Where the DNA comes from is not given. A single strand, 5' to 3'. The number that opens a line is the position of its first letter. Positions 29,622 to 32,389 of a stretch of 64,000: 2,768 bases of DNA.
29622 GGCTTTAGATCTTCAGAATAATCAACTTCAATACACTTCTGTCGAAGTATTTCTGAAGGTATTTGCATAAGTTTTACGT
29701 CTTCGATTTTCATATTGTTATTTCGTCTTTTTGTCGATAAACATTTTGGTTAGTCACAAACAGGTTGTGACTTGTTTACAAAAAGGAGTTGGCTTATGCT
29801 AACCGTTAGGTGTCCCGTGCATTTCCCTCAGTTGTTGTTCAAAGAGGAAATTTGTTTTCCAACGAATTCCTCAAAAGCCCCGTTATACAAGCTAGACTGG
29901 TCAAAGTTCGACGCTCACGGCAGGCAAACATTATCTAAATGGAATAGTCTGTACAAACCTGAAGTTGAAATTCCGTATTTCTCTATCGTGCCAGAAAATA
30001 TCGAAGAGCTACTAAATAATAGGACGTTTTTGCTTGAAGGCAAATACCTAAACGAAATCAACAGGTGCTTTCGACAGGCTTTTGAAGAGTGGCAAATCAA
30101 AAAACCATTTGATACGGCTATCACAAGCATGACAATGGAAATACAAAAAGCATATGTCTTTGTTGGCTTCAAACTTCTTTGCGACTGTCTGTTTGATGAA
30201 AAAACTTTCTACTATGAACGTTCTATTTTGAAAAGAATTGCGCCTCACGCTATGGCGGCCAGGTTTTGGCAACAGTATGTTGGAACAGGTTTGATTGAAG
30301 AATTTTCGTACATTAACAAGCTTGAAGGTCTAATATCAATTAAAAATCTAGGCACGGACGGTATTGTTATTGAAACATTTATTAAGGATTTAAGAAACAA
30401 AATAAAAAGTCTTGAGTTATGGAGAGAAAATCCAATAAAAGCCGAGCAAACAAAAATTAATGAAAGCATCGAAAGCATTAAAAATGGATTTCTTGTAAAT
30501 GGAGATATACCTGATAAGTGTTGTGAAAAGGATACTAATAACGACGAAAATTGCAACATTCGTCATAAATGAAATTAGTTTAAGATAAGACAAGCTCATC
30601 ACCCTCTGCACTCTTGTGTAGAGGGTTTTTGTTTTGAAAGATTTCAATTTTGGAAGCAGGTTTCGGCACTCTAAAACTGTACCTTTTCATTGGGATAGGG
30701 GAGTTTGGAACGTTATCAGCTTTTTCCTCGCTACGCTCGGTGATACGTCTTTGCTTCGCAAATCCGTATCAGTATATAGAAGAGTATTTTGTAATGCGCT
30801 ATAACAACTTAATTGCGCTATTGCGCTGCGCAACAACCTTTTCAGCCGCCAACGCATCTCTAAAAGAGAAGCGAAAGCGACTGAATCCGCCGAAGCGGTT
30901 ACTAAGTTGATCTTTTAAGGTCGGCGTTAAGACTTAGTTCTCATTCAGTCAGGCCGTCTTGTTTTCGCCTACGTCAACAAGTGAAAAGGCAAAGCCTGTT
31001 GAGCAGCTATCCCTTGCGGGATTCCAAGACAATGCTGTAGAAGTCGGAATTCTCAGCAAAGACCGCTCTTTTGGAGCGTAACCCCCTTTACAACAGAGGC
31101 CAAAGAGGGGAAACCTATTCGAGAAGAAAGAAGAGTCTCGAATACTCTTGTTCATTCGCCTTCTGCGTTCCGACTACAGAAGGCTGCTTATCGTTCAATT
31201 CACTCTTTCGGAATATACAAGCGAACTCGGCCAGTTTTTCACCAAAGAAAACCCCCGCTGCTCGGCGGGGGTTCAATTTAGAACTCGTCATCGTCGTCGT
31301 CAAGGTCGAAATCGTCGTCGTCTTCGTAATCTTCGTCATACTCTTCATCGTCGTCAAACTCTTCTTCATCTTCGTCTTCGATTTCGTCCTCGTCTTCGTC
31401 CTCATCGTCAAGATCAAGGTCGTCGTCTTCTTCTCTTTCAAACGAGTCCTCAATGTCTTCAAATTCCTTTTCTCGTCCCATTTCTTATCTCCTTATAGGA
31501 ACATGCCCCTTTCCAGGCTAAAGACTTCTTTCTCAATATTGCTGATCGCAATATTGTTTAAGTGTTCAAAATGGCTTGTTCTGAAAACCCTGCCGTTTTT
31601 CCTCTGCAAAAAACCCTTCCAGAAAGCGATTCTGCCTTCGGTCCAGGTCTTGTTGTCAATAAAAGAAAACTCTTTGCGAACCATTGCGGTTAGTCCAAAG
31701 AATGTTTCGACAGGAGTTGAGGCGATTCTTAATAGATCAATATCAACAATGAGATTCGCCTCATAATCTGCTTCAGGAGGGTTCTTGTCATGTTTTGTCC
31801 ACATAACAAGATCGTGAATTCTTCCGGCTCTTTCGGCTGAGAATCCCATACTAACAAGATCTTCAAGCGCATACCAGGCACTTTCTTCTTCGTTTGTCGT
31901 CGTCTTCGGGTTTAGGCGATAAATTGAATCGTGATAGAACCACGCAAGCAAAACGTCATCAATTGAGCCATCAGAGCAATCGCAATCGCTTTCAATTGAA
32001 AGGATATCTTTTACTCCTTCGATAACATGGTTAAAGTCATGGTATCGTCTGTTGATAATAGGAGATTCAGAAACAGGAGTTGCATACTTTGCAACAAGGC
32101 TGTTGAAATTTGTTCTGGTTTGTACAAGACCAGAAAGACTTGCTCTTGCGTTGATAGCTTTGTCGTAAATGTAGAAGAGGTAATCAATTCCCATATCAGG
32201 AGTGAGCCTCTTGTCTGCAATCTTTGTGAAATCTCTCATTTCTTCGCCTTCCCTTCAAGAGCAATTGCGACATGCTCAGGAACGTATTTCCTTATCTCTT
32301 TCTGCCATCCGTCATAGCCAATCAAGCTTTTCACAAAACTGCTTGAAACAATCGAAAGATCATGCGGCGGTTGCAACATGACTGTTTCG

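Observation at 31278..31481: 67-aa hyper-acidic protein: candidate DNA mimic or anti-defence protein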

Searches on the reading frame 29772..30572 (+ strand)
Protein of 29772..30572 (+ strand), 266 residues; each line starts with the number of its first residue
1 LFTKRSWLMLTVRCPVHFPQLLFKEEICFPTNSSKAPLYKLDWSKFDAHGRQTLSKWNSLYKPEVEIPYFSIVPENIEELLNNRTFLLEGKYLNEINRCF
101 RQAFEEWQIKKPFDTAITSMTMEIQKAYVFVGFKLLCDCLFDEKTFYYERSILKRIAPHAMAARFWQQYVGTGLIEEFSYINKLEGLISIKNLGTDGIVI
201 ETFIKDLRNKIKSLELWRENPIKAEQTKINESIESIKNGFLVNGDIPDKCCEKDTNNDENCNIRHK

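Call 6: search_protein_families(library=pfam, proteins=[window:29772-30572:+], max_evalue=0.01)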
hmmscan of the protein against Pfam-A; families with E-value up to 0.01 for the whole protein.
window:29772-30572:+ (266 aa): 1 family
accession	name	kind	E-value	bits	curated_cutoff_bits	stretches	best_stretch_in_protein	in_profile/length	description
PF10256.14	Erf4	-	0.0051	17.2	29.3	0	66-127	13-72/116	Golgin subfamily A member 7/ERF4 family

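Call 7: search_protein_families(library=phrogs, proteins=[window:29772-30572:+], max_evalue=0.01)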
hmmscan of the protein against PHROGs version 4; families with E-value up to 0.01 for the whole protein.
window:29772-30572:+ (266 aa): 0 families

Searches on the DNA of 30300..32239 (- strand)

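Call 28: search_rna_families(source=window, start=30300, end=31600, threshold=evalue, max_evalue=1, show_alignments=2)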
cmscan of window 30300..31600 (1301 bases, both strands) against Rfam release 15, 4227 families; matches with E-value up to 1: 4.
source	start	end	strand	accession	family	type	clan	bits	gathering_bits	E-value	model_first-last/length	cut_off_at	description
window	30487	30634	+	RF00515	PyrR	Cis-reg;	-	25.4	54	0.59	1-115/115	no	PyrR binding site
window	31246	31289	-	RF01813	rdlD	Gene; antitoxin;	-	25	50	0.019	1-66/66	no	rdlD antitoxin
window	31227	31316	-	RF02620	BSnc119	Gene; sRNA;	-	23.7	115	0.12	1-90/90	no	Brucella sRNA 119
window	31479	31553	-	RF02980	freshwater-2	Cis-reg;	-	23.1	49.9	0.64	1-84/84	no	freshwater-2 RNA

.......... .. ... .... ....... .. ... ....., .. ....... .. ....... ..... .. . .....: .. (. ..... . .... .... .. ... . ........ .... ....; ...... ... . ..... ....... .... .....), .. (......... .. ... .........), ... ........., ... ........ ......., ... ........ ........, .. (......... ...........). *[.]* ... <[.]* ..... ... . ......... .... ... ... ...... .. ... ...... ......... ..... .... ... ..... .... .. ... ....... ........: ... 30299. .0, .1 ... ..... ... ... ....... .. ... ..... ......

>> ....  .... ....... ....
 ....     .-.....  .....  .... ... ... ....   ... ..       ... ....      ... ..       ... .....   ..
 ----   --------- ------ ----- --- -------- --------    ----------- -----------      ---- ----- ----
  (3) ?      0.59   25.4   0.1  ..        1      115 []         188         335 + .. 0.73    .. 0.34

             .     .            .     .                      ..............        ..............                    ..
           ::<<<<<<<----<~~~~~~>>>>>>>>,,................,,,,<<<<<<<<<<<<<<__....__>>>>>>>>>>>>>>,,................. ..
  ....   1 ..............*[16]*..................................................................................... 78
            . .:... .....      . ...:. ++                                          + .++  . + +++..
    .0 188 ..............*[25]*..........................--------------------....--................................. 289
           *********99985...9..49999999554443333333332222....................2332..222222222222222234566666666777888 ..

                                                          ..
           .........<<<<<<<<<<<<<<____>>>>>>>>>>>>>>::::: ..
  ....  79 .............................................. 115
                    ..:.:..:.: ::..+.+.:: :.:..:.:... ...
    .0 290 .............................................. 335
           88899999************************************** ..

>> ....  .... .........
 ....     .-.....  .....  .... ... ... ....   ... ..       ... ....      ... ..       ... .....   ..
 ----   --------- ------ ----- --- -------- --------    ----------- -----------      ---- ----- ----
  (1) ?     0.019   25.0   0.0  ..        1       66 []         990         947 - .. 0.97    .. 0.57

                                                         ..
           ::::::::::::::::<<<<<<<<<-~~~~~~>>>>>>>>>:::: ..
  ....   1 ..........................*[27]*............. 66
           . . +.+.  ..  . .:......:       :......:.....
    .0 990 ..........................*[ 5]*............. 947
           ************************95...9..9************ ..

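Call 60: search_rna_families(sources=[L006, L020, L023, L025, L010], threshold=evalue, max_evalue=0.5)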
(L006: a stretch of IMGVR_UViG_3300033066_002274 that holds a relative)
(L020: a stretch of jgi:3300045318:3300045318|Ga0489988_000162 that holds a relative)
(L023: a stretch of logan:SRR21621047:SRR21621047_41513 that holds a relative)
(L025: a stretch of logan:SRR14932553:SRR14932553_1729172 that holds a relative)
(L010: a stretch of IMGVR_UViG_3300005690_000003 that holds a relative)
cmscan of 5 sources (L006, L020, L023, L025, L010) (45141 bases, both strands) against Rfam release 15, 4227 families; matches with E-value up to 0.5: 1.
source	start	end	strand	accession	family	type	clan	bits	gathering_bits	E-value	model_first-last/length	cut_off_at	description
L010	5854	5956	+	RF00195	RsmY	Gene; sRNA;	CL00106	24.2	57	0.06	1-121/121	no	RsmY RNA family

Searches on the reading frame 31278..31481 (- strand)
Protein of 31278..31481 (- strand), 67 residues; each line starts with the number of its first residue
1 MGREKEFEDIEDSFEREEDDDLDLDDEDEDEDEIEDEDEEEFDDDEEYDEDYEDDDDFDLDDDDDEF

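Call 6: search_protein_families(library=pfam, proteins=[window:31278-31481:-], max_evalue=0.01)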
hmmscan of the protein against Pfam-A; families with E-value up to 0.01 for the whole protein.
window:31278-31481:- (67 aa): 0 families

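Call 7: search_protein_families(library=phrogs, proteins=[window:31278-31481:-], max_evalue=0.01)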
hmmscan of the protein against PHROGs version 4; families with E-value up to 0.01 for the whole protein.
window:31278-31481:- (67 aa): 0 families

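Call 10: find_encoding_contigs(protein=window:31278-31481:-, flank=10000, max_places=10)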
Protein window:31278-31481:- (67 aa): 4 contigs read that carry it; 3 places shown.
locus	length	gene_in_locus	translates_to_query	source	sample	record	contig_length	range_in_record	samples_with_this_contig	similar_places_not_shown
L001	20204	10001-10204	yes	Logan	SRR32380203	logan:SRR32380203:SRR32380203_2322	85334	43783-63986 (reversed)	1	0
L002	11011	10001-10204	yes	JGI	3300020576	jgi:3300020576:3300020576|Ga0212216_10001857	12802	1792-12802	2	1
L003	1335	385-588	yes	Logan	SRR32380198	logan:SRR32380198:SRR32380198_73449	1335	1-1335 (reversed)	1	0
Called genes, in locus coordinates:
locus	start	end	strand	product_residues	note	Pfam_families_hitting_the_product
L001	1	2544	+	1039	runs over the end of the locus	PF00176:SNF2-rel_dom, PF00270:DEAD (weak), PF04851:ResIII (faint), PF00271:Helicase_C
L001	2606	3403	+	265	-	-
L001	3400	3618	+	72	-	-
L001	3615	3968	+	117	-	PF13578:Methyltransf_24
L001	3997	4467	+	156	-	-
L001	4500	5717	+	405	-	PF01145:Band_7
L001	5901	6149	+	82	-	-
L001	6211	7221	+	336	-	PF02463:SMC_N, PF13175:AAA_15 (weak), PF13476:AAA_23, PF00005:ABC_tran (faint), PF13304:AAA_21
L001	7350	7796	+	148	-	-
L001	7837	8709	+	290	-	-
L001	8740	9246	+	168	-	PF01467:CTP_transf_like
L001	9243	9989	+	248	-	-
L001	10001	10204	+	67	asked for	-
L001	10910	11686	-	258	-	-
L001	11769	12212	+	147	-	PF01327:Pep_deformylase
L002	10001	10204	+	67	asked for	-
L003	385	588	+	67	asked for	-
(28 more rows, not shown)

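Call 23: find_homologous_proteins(query=window:31278-31481:-, max_evalue=0.01)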
Query window:31278-31481:-: 1142 candidates shared short words with the query, none scored E <= 0.01.

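Call 31: predict_structure(protein=window:31278-31481:-)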
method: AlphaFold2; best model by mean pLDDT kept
length: 67 residues; sequences in the alignment: 1
mean_pLDDT: 58.2   pTM: 0.14
mean pLDDT of the five models: 58.2, 57.3, 55.5, 48.0, 46.0
residues with pLDDT >= 90: 0; 70-90: 1; 50-70: 62; < 50: 4
segments of 3 or more residues with pLDDT < 50: none
pLDDT, mean of each block of 10 residues (from residue 1): 53 53 61 62 61 60 57
secondary structure: DSSP gave nothing for this model
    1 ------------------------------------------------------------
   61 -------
elements in order:

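Call 32: search_protein_families(library=padloc, proteins=[window:31278-31481:-], max_evalue=0.01)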
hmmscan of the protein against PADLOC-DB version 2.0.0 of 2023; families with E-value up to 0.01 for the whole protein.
window:31278-31481:- (67 aa): 0 families

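Call 33: search_protein_families(library=ncbifam, proteins=[window:31278-31481:-], max_evalue=0.01)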
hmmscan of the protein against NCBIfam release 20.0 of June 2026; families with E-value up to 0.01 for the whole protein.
window:31278-31481:- (67 aa): 0 families

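Call 55: search_solved_structures(query=window:31278-31481:-, max_evalue=10)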
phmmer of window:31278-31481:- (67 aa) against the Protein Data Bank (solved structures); distinct sequences matched with E-value up to 10: 1.
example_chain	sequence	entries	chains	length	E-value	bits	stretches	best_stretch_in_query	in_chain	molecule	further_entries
6a16_A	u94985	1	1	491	1.1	13.3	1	16-56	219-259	Cytochrome P450 90B1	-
